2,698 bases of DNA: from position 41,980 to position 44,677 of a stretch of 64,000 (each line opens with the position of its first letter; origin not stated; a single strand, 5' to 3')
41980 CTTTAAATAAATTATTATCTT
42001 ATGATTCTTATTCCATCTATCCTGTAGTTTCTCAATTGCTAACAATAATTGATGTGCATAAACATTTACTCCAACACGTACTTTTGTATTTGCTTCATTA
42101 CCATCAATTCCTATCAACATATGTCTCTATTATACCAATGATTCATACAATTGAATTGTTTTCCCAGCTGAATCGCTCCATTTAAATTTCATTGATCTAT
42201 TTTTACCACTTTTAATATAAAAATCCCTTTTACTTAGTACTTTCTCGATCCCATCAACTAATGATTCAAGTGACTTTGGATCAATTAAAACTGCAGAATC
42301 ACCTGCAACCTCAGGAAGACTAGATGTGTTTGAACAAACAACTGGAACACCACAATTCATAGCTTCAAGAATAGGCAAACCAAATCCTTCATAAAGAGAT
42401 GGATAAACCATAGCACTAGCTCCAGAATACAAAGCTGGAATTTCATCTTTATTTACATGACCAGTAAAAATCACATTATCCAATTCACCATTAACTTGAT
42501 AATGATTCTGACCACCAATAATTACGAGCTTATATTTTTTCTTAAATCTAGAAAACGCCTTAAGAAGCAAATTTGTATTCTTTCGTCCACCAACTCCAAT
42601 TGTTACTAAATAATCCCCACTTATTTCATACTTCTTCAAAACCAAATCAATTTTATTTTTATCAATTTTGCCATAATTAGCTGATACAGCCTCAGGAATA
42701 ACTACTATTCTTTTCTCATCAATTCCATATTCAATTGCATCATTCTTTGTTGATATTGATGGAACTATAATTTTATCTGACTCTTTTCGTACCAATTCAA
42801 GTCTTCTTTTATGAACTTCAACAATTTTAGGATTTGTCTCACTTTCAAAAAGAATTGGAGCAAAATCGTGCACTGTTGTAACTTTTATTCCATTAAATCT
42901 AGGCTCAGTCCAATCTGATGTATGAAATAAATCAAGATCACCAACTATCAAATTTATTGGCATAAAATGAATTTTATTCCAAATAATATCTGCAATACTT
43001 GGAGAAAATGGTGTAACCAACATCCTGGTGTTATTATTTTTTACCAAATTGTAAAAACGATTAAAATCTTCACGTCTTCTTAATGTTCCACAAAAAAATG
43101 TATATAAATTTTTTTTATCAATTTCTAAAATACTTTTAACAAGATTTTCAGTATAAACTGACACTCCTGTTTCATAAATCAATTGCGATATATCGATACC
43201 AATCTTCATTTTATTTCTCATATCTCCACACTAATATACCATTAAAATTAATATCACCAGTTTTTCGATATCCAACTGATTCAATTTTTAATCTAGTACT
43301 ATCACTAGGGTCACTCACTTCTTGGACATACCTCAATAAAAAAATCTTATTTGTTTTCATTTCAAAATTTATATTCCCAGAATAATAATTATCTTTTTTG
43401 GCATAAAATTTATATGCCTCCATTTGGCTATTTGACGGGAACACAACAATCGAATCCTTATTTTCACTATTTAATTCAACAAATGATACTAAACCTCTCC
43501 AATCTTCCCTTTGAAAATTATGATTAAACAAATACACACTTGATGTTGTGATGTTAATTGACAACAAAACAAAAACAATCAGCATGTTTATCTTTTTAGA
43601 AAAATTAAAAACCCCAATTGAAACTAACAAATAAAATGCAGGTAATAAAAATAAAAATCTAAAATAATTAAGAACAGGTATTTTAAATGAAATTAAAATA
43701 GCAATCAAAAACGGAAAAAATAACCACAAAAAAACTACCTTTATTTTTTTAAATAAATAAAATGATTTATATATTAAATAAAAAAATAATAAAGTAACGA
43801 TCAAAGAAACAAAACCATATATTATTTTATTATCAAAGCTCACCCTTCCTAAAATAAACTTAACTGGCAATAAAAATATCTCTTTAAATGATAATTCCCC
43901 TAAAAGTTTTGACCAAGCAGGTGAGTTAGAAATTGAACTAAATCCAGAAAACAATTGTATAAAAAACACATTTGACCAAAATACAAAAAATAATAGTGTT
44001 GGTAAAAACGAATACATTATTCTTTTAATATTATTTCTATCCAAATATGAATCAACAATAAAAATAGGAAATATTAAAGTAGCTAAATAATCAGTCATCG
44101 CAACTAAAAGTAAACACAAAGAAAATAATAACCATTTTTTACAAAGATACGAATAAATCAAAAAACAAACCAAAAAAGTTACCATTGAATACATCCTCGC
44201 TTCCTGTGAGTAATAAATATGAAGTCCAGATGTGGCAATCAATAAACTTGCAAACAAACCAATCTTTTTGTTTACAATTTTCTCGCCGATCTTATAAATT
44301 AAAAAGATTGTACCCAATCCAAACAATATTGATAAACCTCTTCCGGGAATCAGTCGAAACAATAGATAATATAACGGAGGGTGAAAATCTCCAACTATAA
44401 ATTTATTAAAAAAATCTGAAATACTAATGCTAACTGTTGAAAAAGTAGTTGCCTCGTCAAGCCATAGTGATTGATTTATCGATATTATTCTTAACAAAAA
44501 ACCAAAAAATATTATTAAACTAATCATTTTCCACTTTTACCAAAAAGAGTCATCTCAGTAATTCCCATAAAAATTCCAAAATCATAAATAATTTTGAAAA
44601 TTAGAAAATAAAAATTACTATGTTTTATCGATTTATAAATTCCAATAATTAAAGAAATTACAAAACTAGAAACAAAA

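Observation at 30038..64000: A roughly 34-kb, almost fully co-directional surface-glycan factory with an atypical mix of Wzx/Wzy and GT-C machinery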

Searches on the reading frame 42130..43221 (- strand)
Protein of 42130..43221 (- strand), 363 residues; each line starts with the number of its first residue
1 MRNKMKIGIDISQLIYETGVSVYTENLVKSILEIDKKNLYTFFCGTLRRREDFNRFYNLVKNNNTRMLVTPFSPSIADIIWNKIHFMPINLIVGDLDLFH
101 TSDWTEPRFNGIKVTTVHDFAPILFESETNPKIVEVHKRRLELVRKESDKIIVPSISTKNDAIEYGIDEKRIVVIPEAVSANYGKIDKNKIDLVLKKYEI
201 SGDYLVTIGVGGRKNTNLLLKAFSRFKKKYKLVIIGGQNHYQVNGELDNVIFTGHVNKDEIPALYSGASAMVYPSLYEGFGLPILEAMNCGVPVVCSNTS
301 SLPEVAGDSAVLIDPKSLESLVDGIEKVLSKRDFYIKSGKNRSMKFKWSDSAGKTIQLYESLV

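Call 6: search_protein_families(library=pfam, proteins=[window:42130-43221:-], max_evalue=0.01)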
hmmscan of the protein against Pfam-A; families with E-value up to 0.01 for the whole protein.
window:42130-43221:- (363 aa): 5 families
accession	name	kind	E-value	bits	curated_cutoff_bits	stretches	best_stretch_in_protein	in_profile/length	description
PF00534.26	Glycos_transf_1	-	1.9e-32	112.6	26.4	1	213-337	27-164/172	Glycosyl transferases group 1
PF13692.12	Glyco_trans_1_4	-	2.5e-28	99.6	27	1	207-330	6-141/142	Glycosyl transferases group 1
PF13439.12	Glyco_transf_4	-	4.9e-09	36.9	28.5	1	19-180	3-167/170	Glycosyltransferase Family 4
PF20706.3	GT4-conflict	-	7.9e-09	35.4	26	1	257-304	271-318/385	Family 4 Glycosyltransferase in conflict systems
PF13524.12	Glyco_trans_1_2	-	1.6e-06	28.6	25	1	217-333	3-116/144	Glycosyl transferase-like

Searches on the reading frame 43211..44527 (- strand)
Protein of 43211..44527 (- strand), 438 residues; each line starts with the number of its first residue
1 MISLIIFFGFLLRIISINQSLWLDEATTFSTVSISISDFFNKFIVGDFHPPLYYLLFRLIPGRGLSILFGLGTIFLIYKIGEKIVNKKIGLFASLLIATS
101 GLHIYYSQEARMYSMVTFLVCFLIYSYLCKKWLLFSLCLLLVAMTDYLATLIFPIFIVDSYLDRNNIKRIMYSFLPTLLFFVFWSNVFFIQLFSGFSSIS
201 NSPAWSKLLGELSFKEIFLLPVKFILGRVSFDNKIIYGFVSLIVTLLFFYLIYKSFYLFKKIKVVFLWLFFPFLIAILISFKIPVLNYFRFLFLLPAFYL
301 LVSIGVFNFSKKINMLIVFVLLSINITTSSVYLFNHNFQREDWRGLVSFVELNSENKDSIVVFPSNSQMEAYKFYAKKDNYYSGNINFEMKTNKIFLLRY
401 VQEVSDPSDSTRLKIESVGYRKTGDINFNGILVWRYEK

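Call 6: search_protein_families(library=pfam, proteins=[window:43211-44527:-], max_evalue=0.01)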
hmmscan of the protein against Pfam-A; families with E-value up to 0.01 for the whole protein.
window:43211-44527:- (438 aa): 0 families

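Call 12: search_protein_families(library=ncbifam, proteins=[window:43211-44527:-], max_evalue=1)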
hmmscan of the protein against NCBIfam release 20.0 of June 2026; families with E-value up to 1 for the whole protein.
window:43211-44527:- (438 aa): 0 families

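Call 33: find_homologous_proteins(query=window:43211-44527:-, max_evalue=0.001)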
Query window:43211-44527:- (438 aa): 2649 proteins with E <= 0.001 among 8000 candidates; the best 120 are listed.
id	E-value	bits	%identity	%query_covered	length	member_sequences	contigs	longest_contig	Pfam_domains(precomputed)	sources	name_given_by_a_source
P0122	9.0e-276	933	100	100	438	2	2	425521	-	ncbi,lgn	-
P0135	5.1e-123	430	48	96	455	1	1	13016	PF13231.13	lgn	-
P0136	7.0e-123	429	50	97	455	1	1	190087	PF11028.15,PF13231.13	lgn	-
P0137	4.8e-122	427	49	98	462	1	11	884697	PF11028.15,PF13231.13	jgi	jgi:mannosyltransferase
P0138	6.7e-122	426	47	96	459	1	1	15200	PF13231.13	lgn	-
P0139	8.6e-122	426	48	97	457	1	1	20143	PF11028.15,PF13231.13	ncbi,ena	-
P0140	2.9e-121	424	46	100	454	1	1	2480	PF13231.13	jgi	jgi:mannosyltransferase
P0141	4.7e-121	423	49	100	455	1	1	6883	PF13231.13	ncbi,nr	ncbi:MAG TPA: glycosyltransferase family 39 protein [Candidatus Saccharimonadales bacterium]|nr:glyc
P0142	7.6e-121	423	47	100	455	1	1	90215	PF11028.15,PF13231.13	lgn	-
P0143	9.7e-121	422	48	100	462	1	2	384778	PF11028.15,PF13231.13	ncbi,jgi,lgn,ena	-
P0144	3.8e-120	420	48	100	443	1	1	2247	PF13231.13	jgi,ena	-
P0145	1.9e-119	418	48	100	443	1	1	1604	PF13231.13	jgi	-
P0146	4.2e-119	417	47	100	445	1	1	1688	PF13231.13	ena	-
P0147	6.2e-119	416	46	100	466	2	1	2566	PF13231.13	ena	-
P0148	2.0e-118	415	47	96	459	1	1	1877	PF13231.13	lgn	-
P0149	8.0e-118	413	48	100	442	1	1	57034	PF13231.13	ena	-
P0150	1.2e-117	412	48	100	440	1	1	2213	PF13231.13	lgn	-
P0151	1.9e-117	411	47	100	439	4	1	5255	PF13231.13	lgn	-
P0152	2.5e-117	411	47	100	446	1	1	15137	PF13231.13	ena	-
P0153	4.0e-117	410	48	100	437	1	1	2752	PF13231.13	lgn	-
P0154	7.1e-117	409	49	100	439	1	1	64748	PF13231.13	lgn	-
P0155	8.6e-117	409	47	100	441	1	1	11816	PF13231.13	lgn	-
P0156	9.7e-117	409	47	100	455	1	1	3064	PF13231.13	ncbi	-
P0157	6.7e-116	406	47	100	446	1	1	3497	PF13231.13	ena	-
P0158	7.8e-116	406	50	100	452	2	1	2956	PF11028.15,PF13231.13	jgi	jgi:mannosyltransferase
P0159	8.8e-116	406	48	100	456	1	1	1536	PF13231.13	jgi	jgi:4-amino-4-deoxy-L-arabinose transferase-like glycosyltransferase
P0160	1.0e-115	406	48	100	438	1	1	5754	PF13231.13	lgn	-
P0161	1.7e-115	405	46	100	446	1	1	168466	PF13231.13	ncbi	-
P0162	2.9e-115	404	46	100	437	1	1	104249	PF13231.13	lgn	-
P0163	3.3e-115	404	47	100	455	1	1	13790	PF13231.13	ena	-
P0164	5.4e-115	403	48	100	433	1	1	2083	PF13231.13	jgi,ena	-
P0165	7.0e-115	403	47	97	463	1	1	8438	PF13231.13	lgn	-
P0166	3.6e-114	401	47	100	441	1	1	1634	PF13231.13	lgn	-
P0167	4.0e-114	400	48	100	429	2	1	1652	PF13231.13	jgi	-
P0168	5.7e-114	400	46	100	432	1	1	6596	PF13231.13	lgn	-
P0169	6.1e-114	400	46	100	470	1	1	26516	PF11028.15,PF13231.13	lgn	-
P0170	6.5e-114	400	47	100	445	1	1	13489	PF13231.13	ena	-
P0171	7.0e-114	400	47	100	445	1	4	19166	PF13231.13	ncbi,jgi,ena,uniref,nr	ncbi:hypothetical protein COS80_00195 [Candidatus Woesebacteria bacterium CG06_land_8_20_14_3_00_39_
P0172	7.1e-114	400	47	100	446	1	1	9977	PF13231.13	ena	-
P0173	8.4e-114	399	46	97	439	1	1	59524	PF13231.13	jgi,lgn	jgi:uncharacterized membrane protein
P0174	2.5e-112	395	46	100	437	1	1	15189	PF13231.13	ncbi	-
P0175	3.8e-112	394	47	100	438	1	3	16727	PF13231.13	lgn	-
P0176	4.1e-112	394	48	100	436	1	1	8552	PF13231.13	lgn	-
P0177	4.7e-112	394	47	100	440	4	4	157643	PF13231.13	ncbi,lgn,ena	-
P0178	5.8e-112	393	46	96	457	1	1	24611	PF13231.13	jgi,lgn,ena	-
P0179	8.3e-112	393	46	100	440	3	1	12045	PF13231.13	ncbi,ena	-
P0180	1.6e-111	392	47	100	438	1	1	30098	PF13231.13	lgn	-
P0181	1.8e-111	392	47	97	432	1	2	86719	PF13231.13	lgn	-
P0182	2.6e-111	391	46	100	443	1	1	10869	PF13231.13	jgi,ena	-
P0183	3.0e-111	391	45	100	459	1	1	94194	PF13231.13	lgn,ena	-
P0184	3.6e-111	391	46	96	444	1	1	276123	PF13231.13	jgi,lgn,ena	-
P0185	5.2e-111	390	44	100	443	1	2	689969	PF13231.13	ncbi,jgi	jgi:uncharacterized membrane protein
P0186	5.6e-111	390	46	100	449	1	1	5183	PF13231.13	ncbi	-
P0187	7.0e-111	390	47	100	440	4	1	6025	PF13231.13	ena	-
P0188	1.2e-110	389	48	100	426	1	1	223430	PF13231.13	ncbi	-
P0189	1.4e-110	389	44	100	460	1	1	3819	PF02366.25,PF13231.13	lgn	-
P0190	1.5e-110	389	45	100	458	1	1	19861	PF13231.13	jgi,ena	-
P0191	2.7e-110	388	46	100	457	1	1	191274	PF13231.13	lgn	-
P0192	2.7e-110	388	46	97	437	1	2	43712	PF13231.13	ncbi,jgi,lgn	jgi:uncharacterized membrane protein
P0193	2.7e-110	388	47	100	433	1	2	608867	PF13231.13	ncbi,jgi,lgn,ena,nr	ncbi:MAG TPA: glycosyltransferase family 39 protein [Patescibacteria group bacterium]|nr:glycosyltra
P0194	2.9e-110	388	43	100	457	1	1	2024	PF02366.25,PF13231.13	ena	-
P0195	3.6e-110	387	46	99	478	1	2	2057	PF02366.25,PF13231.13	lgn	-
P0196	3.6e-110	387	46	99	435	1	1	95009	PF13231.13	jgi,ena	-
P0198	5.4e-110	387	45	100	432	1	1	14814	PF13231.13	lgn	-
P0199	7.8e-110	386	46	96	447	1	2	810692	PF13231.13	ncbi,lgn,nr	ncbi:MAG TPA: glycosyltransferase family 39 protein [Patescibacteria group bacterium]|nr:glycosyltra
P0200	8.4e-110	386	44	100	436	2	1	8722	PF13231.13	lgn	-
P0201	1.1e-109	386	45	100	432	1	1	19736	PF13231.13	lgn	-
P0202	1.2e-109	386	48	100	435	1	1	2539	PF13231.13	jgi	jgi:mannosyltransferase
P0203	1.6e-109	385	45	100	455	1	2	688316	PF13231.13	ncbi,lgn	-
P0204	2.6e-109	385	47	96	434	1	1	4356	PF13231.13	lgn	-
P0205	3.1e-109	384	47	100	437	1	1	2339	PF13231.13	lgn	-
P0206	3.2e-109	384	45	100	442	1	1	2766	PF13231.13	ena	-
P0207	3.2e-109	384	44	96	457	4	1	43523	PF13231.13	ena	-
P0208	3.5e-109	384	46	100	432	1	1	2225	PF13231.13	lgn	-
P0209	3.9e-109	384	46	100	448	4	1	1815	PF13231.13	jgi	-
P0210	6.5e-109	383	48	100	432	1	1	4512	PF13231.13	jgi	jgi:mannosyltransferase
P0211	7.0e-109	383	45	100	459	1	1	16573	PF13231.13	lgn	-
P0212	7.4e-109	383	46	98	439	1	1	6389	PF13231.13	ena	-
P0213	8.2e-109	383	44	100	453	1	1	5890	PF13231.13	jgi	jgi:uncharacterized membrane protein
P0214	8.5e-109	383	45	97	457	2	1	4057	PF02366.25,PF13231.13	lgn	-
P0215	8.8e-109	383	45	100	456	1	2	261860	PF13231.13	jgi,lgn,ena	jgi:uncharacterized membrane protein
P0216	1.1e-108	382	44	100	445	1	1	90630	PF13231.13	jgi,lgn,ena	-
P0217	1.4e-108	382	45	96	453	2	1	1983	PF02366.25,PF13231.13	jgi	-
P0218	1.6e-108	382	48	99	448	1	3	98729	PF13231.13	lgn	-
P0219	4.2e-108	381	45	100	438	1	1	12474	PF13231.13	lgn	-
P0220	4.6e-108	380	45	99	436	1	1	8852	PF13231.13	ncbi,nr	ncbi:MAG: glycosyltransferase family 39 protein [bacterium]|nr:glycosyltransferase family 39 protein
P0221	5.9e-108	380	44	100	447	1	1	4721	PF13231.13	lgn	-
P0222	7.3e-108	380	46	96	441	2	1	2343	PF13231.13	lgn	-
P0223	1.1e-107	379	45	100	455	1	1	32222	PF13231.13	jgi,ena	-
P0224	1.1e-107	379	44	100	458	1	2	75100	PF02366.25,PF13231.13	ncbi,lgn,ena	ncbi:MAG: glycosyltransferase family 39 protein [Patescibacteria group bacterium]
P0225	1.3e-107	379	43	100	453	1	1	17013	PF13231.13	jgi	jgi:uncharacterized membrane protein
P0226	1.3e-107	379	46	100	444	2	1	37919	PF13231.13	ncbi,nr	ncbi:glycosyltransferase family 39 protein [Candidatus Microgenomates bacterium]|nr:glycosyltransfer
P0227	1.8e-107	378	45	99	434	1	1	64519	PF13231.13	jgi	jgi:uncharacterized membrane protein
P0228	1.9e-107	378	45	100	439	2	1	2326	PF13231.13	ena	-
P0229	2.0e-107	378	46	100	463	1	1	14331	PF13231.13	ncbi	-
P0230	2.1e-107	378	46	100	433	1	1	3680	PF13231.13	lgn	-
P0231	2.3e-107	378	46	100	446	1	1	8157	PF13231.13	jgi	-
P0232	2.5e-107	378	46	100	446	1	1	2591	PF13231.13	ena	-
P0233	3.2e-107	378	47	100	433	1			PF13231.13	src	-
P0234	3.6e-107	377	45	96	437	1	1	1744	PF13231.13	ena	-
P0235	3.6e-107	377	48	98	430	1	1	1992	PF13231.13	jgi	jgi:hypothetical protein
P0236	5.5e-107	377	44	100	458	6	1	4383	PF13231.13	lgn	-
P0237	5.7e-107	377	47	100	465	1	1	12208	PF13231.13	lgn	-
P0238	6.3e-107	377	45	100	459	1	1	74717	PF13231.13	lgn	-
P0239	7.0e-107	377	46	100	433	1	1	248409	PF13231.13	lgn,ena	-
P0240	7.1e-107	377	46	99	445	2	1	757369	PF13231.13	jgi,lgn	jgi:uncharacterized membrane protein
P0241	8.6e-107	376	45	100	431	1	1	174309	PF13231.13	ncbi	-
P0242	1.0e-106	376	44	100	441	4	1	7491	PF13231.13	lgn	-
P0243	1.2e-106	376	46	97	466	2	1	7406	PF13231.13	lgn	-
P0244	1.3e-106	376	46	100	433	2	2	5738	PF13231.13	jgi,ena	-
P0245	1.5e-106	375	47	100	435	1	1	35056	PF13231.13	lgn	-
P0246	2.2e-106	375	44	100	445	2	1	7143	PF13231.13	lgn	-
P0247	2.4e-106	375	44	96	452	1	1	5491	PF13231.13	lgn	-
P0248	3.4e-106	374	47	99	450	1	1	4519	PF13231.13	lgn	-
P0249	3.4e-106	374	45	100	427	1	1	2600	PF13231.13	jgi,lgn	jgi:uncharacterized membrane protein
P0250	3.5e-106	374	46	99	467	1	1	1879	PF13231.13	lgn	-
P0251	3.5e-106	374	44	100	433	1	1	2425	PF13231.13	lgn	-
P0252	3.8e-106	374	44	100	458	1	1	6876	PF13231.13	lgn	-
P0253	3.9e-106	374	45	100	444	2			PF11028.15,PF13231.13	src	-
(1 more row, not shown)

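Call 45: find_encoding_contigs(protein=P0199, flank=10000, max_places=2)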
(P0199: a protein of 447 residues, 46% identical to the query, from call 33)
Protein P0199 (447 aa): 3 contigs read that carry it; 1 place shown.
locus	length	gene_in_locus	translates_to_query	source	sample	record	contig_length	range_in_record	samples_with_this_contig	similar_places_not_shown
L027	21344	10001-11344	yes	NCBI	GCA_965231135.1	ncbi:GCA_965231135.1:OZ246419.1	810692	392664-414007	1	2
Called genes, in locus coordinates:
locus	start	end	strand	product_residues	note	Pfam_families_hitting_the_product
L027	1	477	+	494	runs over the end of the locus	PF13231:PMT_2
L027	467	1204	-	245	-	PF00535:Glycos_transf_2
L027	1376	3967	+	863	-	-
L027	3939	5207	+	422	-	PF01943:Polysacc_synt, PF13440:Polysacc_synt_3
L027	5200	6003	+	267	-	PF00535:Glycos_transf_2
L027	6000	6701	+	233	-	PF13489:Methyltransf_23, PF07021:MetW, PF13847:Methyltransf_31, PF08241:Methyltransf_11, PF08242:Methyltransf_12, PF13649:Methyltransf_25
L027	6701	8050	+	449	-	-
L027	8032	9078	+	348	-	PF13439:Glyco_transf_4, PF00534:Glycos_transf_1, PF13692:Glyco_trans_1_4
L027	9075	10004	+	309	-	PF00535:Glycos_transf_2, PF10111:Glyco_tranf_2_2, PF13641:Glyco_tranf_2_3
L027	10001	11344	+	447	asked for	PF13231:PMT_2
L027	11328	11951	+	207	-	PF13489:Methyltransf_23 (weak), PF07021:MetW (weak), PF08241:Methyltransf_11, PF13649:Methyltransf_25 (weak)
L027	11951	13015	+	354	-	PF13439:Glyco_transf_4, PF20706:GT4-conflict (faint), PF00534:Glycos_transf_1, PF13692:Glyco_trans_1_4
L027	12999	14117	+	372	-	PF13439:Glyco_transf_4 (weak), PF00534:Glycos_transf_1, PF20706:GT4-conflict (weak), PF13692:Glyco_trans_1_4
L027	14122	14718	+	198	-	PF00132:Hexapep, PF14602:Hexapep_2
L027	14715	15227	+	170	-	-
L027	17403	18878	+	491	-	PF13231:PMT_2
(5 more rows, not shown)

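Call 46: find_encoding_contigs(protein=P0137, flank=10000, max_places=2)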
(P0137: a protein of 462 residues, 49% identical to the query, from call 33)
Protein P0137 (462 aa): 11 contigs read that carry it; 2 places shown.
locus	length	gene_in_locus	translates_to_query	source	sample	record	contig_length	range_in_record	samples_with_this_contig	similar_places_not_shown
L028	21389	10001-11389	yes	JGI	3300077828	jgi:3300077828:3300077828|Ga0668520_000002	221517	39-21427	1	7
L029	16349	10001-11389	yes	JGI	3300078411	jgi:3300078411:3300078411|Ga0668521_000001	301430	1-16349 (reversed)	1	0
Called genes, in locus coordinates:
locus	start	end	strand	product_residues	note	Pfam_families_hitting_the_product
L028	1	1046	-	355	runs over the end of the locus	-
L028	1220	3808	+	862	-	-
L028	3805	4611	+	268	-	PF00535:Glycos_transf_2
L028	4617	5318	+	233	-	PF13489:Methyltransf_23, PF07021:MetW, PF13847:Methyltransf_31, PF08241:Methyltransf_11, PF08242:Methyltransf_12, PF13649:Methyltransf_25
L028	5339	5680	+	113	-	-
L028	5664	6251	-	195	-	PF00702:Hydrolase, PF13419:HAD_2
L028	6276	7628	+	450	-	PF13231:PMT_2 (faint)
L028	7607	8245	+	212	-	-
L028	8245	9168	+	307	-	PF00534:Glycos_transf_1, PF13692:Glyco_trans_1_4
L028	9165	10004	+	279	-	PF00535:Glycos_transf_2, PF10111:Glyco_tranf_2_2, PF13506:Glyco_transf_21 (faint), PF13641:Glyco_tranf_2_3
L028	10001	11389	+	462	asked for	PF11028:TMEM260_N, PF13231:PMT_2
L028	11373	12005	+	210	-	PF13489:Methyltransf_23 (weak), PF13649:Methyltransf_25 (weak), PF08241:Methyltransf_11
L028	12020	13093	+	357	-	PF13439:Glyco_transf_4, PF00534:Glycos_transf_1, PF13692:Glyco_trans_1_4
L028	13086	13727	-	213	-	-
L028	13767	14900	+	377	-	PF20706:GT4-conflict (weak), PF00534:Glycos_transf_1, PF13692:Glyco_trans_1_4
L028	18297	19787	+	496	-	PF02366:PMT (weak), PF13231:PMT_2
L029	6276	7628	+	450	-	PF13231:PMT_2 (faint)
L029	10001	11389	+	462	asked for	PF11028:TMEM260_N, PF13231:PMT_2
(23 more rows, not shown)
